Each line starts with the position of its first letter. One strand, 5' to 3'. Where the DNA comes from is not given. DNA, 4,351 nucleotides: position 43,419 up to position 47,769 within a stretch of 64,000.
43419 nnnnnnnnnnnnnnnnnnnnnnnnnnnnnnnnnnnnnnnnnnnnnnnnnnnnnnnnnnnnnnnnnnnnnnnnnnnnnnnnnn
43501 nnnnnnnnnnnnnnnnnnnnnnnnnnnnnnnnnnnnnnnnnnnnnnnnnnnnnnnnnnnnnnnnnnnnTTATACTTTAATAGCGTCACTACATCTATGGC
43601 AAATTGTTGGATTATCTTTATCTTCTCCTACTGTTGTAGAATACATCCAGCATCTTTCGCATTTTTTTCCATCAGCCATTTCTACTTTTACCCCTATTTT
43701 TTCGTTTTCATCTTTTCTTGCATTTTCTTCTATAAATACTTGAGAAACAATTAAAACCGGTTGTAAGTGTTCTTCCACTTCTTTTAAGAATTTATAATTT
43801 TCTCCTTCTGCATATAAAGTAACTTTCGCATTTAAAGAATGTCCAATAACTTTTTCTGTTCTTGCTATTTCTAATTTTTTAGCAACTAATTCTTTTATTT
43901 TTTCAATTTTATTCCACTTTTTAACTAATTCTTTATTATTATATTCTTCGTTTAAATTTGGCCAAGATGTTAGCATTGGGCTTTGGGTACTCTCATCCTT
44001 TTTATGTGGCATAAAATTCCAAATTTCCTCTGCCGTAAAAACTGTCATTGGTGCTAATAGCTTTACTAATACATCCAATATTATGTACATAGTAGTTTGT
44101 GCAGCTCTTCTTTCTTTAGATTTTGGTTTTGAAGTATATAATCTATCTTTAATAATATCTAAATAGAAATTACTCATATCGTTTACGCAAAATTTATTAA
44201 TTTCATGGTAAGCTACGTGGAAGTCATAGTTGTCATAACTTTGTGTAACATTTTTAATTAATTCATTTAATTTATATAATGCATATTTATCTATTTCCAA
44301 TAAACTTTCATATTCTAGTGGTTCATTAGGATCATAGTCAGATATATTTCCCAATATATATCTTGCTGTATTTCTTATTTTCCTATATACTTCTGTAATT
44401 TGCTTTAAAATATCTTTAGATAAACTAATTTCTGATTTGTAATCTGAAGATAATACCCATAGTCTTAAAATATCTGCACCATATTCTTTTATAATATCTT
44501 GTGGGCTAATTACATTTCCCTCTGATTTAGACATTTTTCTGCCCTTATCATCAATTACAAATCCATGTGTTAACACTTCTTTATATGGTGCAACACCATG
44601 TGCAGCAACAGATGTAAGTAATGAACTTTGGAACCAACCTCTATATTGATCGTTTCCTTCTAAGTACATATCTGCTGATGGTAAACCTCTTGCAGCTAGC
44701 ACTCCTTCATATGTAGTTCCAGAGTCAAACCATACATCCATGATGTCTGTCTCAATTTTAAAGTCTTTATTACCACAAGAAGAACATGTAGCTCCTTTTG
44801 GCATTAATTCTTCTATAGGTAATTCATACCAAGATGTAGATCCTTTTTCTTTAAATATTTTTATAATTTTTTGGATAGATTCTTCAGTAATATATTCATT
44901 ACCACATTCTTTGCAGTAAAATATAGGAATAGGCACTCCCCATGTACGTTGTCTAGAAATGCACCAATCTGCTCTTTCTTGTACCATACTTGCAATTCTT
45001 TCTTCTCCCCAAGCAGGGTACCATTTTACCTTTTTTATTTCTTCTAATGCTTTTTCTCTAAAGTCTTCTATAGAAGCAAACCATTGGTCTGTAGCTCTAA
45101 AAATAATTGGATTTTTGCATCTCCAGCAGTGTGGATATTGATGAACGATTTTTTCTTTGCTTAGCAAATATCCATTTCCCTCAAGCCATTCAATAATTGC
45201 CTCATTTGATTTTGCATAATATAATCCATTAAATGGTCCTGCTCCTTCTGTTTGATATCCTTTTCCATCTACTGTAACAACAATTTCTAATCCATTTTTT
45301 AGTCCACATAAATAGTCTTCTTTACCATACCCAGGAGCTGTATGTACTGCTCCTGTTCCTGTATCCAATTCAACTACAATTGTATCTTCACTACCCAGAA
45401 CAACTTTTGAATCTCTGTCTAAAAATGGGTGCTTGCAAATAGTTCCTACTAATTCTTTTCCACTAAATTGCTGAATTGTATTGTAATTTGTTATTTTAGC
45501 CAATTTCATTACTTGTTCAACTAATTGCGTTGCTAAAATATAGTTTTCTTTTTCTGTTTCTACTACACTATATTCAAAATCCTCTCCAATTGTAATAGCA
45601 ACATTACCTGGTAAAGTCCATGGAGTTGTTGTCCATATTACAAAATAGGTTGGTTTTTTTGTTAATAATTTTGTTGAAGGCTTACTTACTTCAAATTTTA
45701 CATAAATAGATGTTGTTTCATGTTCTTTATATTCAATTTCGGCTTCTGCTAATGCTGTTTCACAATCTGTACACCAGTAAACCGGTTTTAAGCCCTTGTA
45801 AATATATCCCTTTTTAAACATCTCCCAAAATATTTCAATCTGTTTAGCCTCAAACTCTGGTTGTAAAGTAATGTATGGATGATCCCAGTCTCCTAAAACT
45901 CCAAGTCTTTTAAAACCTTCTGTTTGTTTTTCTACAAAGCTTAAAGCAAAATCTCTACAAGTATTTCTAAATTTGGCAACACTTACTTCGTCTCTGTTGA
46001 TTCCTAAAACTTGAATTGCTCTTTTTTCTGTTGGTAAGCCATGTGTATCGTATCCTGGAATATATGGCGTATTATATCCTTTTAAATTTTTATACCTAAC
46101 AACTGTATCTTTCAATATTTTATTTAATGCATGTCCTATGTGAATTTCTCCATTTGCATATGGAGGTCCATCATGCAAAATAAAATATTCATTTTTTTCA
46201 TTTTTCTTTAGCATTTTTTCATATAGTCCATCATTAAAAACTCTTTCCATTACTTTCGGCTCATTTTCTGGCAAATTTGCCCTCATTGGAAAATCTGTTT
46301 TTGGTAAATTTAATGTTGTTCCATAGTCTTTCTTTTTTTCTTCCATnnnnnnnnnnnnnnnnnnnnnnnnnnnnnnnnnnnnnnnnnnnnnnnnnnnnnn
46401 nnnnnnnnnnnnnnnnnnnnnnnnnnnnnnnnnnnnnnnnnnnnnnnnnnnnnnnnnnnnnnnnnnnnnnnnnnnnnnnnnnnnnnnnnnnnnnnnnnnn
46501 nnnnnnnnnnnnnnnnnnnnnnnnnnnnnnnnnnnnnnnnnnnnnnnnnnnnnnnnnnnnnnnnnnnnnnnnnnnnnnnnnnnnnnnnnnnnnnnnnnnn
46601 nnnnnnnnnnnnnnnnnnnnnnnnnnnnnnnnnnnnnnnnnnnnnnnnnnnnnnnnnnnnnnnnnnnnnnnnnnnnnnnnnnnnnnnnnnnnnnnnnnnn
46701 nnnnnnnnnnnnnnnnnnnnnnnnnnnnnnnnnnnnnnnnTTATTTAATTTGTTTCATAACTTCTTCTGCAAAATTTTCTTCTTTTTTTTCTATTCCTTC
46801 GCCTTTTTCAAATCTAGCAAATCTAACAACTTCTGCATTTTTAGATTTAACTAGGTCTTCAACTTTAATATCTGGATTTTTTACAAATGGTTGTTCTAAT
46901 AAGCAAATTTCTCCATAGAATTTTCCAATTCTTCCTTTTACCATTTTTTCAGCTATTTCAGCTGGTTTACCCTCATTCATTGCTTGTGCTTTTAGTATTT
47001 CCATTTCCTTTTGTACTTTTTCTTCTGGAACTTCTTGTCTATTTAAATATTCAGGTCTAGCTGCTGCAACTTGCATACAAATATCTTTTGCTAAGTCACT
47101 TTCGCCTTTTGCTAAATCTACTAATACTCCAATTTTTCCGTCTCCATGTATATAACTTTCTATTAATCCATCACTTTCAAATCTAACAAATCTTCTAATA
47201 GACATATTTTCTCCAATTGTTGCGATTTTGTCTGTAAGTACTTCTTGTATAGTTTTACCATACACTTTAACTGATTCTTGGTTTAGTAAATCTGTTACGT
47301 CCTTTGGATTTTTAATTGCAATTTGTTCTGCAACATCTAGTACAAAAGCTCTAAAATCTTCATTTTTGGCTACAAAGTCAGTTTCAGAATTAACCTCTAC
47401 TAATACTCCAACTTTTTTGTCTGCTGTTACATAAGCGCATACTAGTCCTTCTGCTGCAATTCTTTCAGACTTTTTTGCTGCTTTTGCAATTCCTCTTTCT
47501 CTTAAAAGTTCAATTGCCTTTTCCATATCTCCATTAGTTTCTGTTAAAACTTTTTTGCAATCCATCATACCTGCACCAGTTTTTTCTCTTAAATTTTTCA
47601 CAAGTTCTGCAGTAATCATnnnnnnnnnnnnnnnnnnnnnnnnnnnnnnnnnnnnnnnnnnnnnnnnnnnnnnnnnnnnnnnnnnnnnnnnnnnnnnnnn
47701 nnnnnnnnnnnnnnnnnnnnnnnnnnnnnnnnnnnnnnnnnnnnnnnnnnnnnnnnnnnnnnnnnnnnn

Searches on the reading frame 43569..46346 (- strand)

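Call 35: search_protein_families(library=pfam, proteins=[window:43569-46346:-], max_evalue=0.00001)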
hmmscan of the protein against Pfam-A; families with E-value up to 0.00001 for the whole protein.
window:43569-46346:- (925 aa): 6 families
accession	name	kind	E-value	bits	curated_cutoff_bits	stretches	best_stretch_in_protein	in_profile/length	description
PF00133.28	tRNA-synt_1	-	5.8e-142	473.7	22.7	1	34-643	4-414/414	tRNA synthetases class I (I, L, M and V)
PF08264.19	Anticodon_1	-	1.9e-36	125.6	25.1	1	686-843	1-147/148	Anticodon-binding domain of tRNA ligase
PF09334.17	tRNA-synt_1g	-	2.1e-30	106.2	20.1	2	62-205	8-136/391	tRNA synthetases class I (M)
PF01406.26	tRNA-synt_1e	-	2.3e-12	47.3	27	1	576-650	226-299/301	tRNA synthetases class I (C) catalytic domain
PF06827.20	zf-FPG_IleRS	-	9.6e-09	35.4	21.3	1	893-921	1-29/30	Zinc finger found in FPG and IleRS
PF01921.24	tRNA-synt_1f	-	1.4e-08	34.5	27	1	592-661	270-339/360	tRNA synthetases class I (K)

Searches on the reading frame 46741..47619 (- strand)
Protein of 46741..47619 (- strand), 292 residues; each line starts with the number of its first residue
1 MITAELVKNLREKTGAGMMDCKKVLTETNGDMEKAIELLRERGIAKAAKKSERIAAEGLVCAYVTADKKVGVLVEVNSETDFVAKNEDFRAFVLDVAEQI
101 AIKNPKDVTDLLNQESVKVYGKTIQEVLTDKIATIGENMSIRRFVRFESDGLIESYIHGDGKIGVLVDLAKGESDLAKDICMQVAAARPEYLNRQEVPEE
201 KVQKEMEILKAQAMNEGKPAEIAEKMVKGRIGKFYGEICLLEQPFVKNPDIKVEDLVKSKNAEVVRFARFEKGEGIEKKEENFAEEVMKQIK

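Call 77: search_protein_families(library=ncbifam, proteins=[window:46741-47619:-], max_evalue=0.00001)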
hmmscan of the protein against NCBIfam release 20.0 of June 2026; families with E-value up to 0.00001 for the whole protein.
window:46741-47619:- (292 aa): 1 family
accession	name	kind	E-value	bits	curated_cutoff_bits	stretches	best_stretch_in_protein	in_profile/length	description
TIGR00116.1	tsf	equivalog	9.3e-103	343.4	104.05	1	2-292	4-292/293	translation elongation factor Ts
